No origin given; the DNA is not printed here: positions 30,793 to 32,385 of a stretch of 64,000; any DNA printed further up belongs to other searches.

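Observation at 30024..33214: Minimal [NiFe]-hydrogenase genetically coupled to a thioredoxin-fold protein and a thioredoxin-reductase homologue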

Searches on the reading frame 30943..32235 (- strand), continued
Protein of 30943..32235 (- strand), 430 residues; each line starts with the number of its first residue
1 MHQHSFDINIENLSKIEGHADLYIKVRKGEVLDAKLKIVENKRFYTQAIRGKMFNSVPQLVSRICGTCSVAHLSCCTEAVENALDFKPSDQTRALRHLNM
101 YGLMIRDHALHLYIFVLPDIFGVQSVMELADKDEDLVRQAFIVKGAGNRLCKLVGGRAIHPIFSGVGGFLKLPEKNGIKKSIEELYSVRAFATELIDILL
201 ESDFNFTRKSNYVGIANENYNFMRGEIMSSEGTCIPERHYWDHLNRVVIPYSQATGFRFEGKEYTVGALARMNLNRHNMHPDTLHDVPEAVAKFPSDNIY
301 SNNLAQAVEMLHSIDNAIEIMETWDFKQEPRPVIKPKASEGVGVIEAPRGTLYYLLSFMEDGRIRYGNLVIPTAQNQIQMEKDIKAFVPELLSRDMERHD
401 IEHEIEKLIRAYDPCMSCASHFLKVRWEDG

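Call 56: search_protein_families(library=pfam, proteins=[L021:9609-10097:+, L021:10094-10486:+, L021:10494-11330:+, L021:5587-6057:-, L087:9436-9660:-], max_evalue=0.01)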
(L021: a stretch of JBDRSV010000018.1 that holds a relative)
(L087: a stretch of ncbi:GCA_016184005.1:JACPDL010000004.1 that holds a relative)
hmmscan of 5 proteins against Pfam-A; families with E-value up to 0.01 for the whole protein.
L021:9609-10097:+ (162 aa): 1 family
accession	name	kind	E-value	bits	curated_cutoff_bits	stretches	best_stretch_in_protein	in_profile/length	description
PF07884.19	VKOR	-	6.5e-26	91.5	27.5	1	17-150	2-132/134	Vitamin K epoxide reductase family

L021:10094-10486:+ (130 aa): 1 family
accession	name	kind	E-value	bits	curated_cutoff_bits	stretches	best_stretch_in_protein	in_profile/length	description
PF13417.12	GST_N_3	-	0.0049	17.6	22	0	40-115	2-60/75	Glutathione S-transferase, N-terminal domain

L021:10494-11330:+ (278 aa): 0 families

L021:5587-6057:- (156 aa): 0 families

L087:9436-9660:- (74 aa): 3 families
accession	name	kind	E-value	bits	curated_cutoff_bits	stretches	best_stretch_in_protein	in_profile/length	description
PF13459.11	Fer4_15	-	4.2e-10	40.6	22.4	1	3-71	1-66/66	4Fe-4S single cluster domain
PF06902.16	Fer4_19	-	8.9e-05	22.9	24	1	1-73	6-63/64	Divergent 4Fe-4S mono-cluster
PF13370.11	Fer4_13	-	0.00022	22.3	24.5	1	6-71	2-58/58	4Fe-4S single cluster domain of Ferredoxin I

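Call 62: search_protein_families(library=pfam, proteins=[L027:9935-10888:+, L028:1576-2790:-, L013:1699-2349:+, L030:8608-9339:+, L039:7657-8277:+, L011:4708-5373:+, L008:3562-4032:+, L003:1454-1930:+], max_evalue=0.01)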
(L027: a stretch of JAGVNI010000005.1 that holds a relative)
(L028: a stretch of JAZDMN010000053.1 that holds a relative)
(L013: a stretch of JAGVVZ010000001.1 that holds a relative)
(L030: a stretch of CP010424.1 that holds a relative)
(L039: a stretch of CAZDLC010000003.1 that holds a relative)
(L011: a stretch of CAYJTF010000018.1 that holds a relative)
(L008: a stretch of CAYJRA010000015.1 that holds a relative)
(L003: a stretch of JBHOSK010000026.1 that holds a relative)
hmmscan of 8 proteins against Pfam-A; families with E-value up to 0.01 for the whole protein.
L027:9935-10888:+ (317 aa): 2 families
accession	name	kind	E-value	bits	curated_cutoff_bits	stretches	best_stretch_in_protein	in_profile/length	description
PF13462.12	Thioredoxin_4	-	6.6e-27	95.2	23.2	1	139-300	4-164/165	Thioredoxin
PF01323.26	DSBA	-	2.9e-16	60.2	25.6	1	151-299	1-190/191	DSBA-like thioredoxin domain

L028:1576-2790:- (404 aa): 1 family
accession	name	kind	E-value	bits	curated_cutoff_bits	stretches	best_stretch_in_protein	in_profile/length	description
PF00085.26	Thioredoxin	-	0.00013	22.4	23.5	1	47-87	19-60/103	Thioredoxin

L013:1699-2349:+ (216 aa): 7 families
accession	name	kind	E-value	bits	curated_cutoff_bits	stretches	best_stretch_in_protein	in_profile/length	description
PF13462.12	Thioredoxin_4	-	7.1e-36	124.3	23.2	1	51-211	3-165/165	Thioredoxin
PF01323.26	DSBA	-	8.6e-26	91.3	25.6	1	64-209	1-190/191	DSBA-like thioredoxin domain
PF13098.12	Thioredoxin_2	-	1e-07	32.7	27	1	61-208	5-103/104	Thioredoxin-like domain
PF13192.12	Thioredoxin_3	-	2.7e-06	27.8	24.8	0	170-204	34-69/76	Thioredoxin domain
PF13743.12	Thioredoxin_5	-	0.00054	20.2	27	0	129-191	100-163/186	Thioredoxin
PF00085.26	Thioredoxin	-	0.003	18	23.5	0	61-98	18-55/103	Thioredoxin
PF13728.12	TraF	-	0.006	16.9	23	0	63-100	131-168/224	F plasmid transfer operon protein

L030:8608-9339:+ (243 aa): 1 family
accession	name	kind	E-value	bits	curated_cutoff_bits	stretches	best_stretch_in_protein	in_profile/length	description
PF19927.4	DUF6390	-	2e-33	116.3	25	1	13-242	10-239/244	Family of unknown function (DUF6390)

L039:7657-8277:+ (206 aa): 0 families

L011:4708-5373:+ (221 aa): 1 family
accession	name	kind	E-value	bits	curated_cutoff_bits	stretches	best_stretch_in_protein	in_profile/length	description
PF01794.25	Ferric_reduct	-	6e-10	39.7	28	1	48-150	5-112/121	Ferric reductase like transmembrane component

L008:3562-4032:+ (156 aa): 0 families

L003:1454-1930:+ (158 aa): 0 families

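Call 74: find_encoding_contigs(protein=P0270, flank=5000, max_places=1)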
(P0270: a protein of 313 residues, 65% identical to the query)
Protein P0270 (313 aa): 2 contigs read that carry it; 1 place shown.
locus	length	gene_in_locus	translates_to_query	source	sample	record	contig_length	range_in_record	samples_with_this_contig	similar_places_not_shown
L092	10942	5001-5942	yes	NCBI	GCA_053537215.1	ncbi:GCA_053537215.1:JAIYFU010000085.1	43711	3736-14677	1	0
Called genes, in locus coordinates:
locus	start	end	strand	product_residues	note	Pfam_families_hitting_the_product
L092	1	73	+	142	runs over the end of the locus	-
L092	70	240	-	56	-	-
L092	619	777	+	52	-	-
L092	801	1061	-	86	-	-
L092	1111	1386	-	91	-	PF00708:Acylphosphatase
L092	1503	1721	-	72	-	-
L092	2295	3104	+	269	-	PF01261:AP_endonuc_2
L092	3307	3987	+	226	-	PF01455:HupF_HypC (weak)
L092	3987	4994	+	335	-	PF06027:SLC35F (faint), PF00892:EamA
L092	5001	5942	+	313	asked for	PF00070:Pyr_redox (faint), PF00890:FAD_binding_2 (faint), PF03486:HI0933_like (faint), PF07992:Pyr_redox_2, PF13738:Pyr_redox_3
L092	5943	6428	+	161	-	PF01058:Oxidored_q6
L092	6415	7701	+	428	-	PF00374:NiFeSe_Hases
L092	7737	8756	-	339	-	PF07510:GmrSD_C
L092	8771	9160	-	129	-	PF03235:GmrSD_N (weak)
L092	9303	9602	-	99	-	PF03235:GmrSD_N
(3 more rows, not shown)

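Call 75: find_encoding_contigs(protein=P0275, flank=5000, max_places=1)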
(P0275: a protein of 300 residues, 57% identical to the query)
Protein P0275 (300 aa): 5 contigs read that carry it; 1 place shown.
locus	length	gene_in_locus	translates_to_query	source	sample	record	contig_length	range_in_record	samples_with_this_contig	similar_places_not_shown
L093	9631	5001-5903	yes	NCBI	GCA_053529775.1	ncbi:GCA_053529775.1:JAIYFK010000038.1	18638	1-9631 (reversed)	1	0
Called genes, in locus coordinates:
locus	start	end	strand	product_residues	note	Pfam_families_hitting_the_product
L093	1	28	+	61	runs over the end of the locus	-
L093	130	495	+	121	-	PF17135:Ribosomal_L18, PF00828:Ribosomal_L27A (weak)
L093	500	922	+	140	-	PF00572:Ribosomal_L13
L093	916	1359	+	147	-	PF00380:Ribosomal_S9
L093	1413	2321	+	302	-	-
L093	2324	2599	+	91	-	-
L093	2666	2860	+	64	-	PF01194:RNA_pol_N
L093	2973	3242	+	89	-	PF01192:RNA_pol_Rpb6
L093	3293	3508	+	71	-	PF01455:HupF_HypC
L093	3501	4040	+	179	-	PF01455:HupF_HypC (weak)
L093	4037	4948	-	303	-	PF00892:EamA, PF06027:SLC35F (weak), PF00892:EamA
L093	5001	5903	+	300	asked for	PF00070:Pyr_redox (faint), PF00890:FAD_binding_2 (weak), PF01134:GIDA (faint), PF01266:DAO (faint), PF03486:HI0933_like (faint), PF07992:Pyr_redox_2, PF12831:FAD_oxidored (faint), PF13738:Pyr_redox_3, +2 more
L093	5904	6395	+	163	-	PF01058:Oxidored_q6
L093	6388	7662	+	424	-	PF00374:NiFeSe_Hases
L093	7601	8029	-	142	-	-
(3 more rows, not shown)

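Call 76: find_encoding_contigs(protein=P0281, flank=5000, max_places=1)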
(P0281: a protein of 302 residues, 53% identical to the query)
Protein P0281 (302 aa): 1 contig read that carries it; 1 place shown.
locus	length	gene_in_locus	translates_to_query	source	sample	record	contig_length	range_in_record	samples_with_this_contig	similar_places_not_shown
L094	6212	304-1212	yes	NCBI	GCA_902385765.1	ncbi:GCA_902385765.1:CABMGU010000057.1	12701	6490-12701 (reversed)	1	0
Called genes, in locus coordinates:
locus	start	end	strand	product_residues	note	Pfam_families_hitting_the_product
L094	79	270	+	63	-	-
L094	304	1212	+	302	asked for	PF00890:FAD_binding_2 (weak), PF01134:GIDA (faint), PF01266:DAO (faint), PF03486:HI0933_like (faint), PF07992:Pyr_redox_2, PF13241:NAD_binding_7 (faint), PF13738:Pyr_redox_3, PF00070:Pyr_redox, +1 more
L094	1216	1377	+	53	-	PF01455:HupF_HypC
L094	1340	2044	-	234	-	PF19927:DUF6390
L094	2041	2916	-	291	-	PF00892:EamA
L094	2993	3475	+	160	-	PF01058:Oxidored_q6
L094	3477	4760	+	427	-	PF00374:NiFeSe_Hases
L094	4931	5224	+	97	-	-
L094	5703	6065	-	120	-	-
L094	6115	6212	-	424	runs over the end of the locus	PF04542:Sigma70_r2, PF04545:Sigma70_r4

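Call 77: search_protein_representatives(alignment_id=A3)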
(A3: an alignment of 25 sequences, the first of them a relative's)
Query: 25 sequences, 499 profile positions. Proteins with E-value up to 0.001 (for the whole library): 30393; up to 1e-10: 14705; up to 1e-30: 2658. The best 150 are listed.
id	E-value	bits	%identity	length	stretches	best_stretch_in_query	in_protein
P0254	1.8e-268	907.4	-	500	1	1-499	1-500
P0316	5.1e-121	421.0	-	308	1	3-312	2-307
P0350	3.4e-99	349.0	-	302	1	3-308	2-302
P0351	1.7e-95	336.8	-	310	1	4-307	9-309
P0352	1.8e-94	333.4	-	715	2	137-306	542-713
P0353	3.3e-89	316.1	-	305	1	4-306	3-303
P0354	2.8e-88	313.0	-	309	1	1-309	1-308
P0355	6.6e-88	311.8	-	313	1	2-307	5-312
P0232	2.1e-87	310.1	-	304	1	3-308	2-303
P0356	1.0e-85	304.5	-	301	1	4-300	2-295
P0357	1.6e-85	303.9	-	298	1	1-306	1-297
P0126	5.2e-84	298.9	-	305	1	2-309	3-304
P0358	2.4e-83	296.8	-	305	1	2-306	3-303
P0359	2.1e-82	293.7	-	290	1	3-298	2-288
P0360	3.2e-82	293.0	-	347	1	3-307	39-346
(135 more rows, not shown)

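Call 78: predict_structure(alignment_id=A3)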
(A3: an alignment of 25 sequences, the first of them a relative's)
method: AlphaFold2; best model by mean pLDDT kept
length: 483 residues; sequences in the alignment: 25
mean_pLDDT: 71.6   pTM: 0.52
mean pLDDT of the five models: 71.6, 70.2, 69.7, 69.5, 67.4
residues with pLDDT >= 90: 63; 70-90: 222; 50-70: 123; < 50: 75
segments of 3 or more residues with pLDDT < 50: 47-54, 116-119, 234-240, 272-282, 301-324, 418-425, 438-441
pLDDT, mean of each block of 10 residues (from residue 1): 84 82 82 74 52 57 83 85 77 81 88 59 75 69 81 83 83 91 87 93 89 89 91 51 59 57 77 38 63 76 34 35 65 72 61 72 73 86 81 91 83 58 48 49 70 73 59 73 57
secondary structure, 60 per line:
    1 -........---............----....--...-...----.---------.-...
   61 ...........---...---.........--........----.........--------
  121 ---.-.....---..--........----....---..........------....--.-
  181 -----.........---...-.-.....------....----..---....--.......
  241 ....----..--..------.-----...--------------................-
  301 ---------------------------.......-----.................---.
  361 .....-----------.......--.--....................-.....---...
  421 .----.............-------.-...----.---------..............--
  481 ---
elements in order: E2-9 H13-24 E29-32 H58-71 E75-77 E81-89 E92-99 E104-112 H126-129 H138-145 E150-153 H157-166 E173-176 H186-194 E198-200 E204-208 E215-218 E228-231 H234-244 E267-269 H284-299 E328-334 H340-356 E360-365 E377-383 H389-401 E402-408 H410-414 H418-421 H426-438 H465-478
